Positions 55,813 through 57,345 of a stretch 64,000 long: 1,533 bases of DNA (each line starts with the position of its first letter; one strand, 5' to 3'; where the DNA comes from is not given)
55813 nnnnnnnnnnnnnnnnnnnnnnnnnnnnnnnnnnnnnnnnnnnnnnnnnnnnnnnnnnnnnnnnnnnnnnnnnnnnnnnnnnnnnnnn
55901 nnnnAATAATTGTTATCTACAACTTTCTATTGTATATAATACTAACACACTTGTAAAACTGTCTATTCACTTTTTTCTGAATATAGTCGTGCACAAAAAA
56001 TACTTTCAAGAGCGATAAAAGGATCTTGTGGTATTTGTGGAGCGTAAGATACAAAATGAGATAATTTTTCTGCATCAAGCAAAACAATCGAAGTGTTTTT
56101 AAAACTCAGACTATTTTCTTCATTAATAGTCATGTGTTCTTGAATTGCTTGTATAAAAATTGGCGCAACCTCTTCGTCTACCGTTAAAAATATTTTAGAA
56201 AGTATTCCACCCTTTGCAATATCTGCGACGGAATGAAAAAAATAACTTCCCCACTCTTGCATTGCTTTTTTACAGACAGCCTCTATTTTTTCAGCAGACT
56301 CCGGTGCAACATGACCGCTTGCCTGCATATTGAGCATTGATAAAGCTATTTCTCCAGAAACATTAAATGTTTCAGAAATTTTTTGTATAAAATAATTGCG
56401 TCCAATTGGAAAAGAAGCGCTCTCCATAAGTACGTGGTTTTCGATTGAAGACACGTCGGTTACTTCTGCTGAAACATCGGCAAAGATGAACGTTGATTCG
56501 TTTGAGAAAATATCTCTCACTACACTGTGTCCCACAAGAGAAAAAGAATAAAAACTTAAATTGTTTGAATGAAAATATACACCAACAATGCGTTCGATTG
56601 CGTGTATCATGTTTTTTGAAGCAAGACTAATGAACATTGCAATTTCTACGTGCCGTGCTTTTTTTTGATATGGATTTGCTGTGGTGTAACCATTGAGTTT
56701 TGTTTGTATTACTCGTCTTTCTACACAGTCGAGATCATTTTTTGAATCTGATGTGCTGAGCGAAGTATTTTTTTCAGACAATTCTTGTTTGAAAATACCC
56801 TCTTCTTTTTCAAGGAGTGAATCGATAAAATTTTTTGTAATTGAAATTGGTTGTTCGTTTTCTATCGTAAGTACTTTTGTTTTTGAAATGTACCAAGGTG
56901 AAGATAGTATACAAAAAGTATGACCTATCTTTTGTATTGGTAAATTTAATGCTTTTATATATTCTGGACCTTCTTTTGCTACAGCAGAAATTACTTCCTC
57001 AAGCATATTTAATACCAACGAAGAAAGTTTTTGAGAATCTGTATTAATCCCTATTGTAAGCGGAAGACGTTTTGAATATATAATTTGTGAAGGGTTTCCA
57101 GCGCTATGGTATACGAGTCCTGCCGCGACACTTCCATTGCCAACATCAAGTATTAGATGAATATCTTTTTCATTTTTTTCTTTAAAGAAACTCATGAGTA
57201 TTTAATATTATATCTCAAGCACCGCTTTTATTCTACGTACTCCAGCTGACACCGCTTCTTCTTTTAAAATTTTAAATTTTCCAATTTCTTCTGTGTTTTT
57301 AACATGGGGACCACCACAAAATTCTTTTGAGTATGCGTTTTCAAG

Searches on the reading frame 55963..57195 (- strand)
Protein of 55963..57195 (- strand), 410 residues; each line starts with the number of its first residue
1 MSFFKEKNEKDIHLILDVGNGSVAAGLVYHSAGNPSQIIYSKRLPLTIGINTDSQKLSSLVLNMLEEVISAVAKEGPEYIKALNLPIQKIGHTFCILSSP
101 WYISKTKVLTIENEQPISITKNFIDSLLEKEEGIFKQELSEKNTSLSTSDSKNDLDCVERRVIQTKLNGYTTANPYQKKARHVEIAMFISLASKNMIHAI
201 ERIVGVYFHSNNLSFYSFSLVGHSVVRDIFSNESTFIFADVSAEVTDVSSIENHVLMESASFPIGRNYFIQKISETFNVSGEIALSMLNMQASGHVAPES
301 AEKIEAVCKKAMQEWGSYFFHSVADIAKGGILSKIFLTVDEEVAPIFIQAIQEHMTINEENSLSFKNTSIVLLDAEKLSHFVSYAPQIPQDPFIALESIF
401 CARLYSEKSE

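Call 44: search_protein_families(library=pfam, proteins=[window:55963-57195:-], max_evalue=0.001)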
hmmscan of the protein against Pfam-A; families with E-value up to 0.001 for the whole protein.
window:55963-57195:- (410 aa): 0 families

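Call 46: search_solved_structures(query=window:55963-57195:-, max_evalue=1)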
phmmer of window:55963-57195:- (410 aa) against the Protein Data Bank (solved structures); distinct sequences matched with E-value up to 1: 1.
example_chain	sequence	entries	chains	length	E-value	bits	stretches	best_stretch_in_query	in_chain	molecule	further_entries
3jc8_Ma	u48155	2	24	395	0.16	14.1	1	225-353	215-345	Type IV pilus biogenesis protein PilM | PilM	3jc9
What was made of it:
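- Tried and rejected: One ORF has a non-significant PilM hit (call 46).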
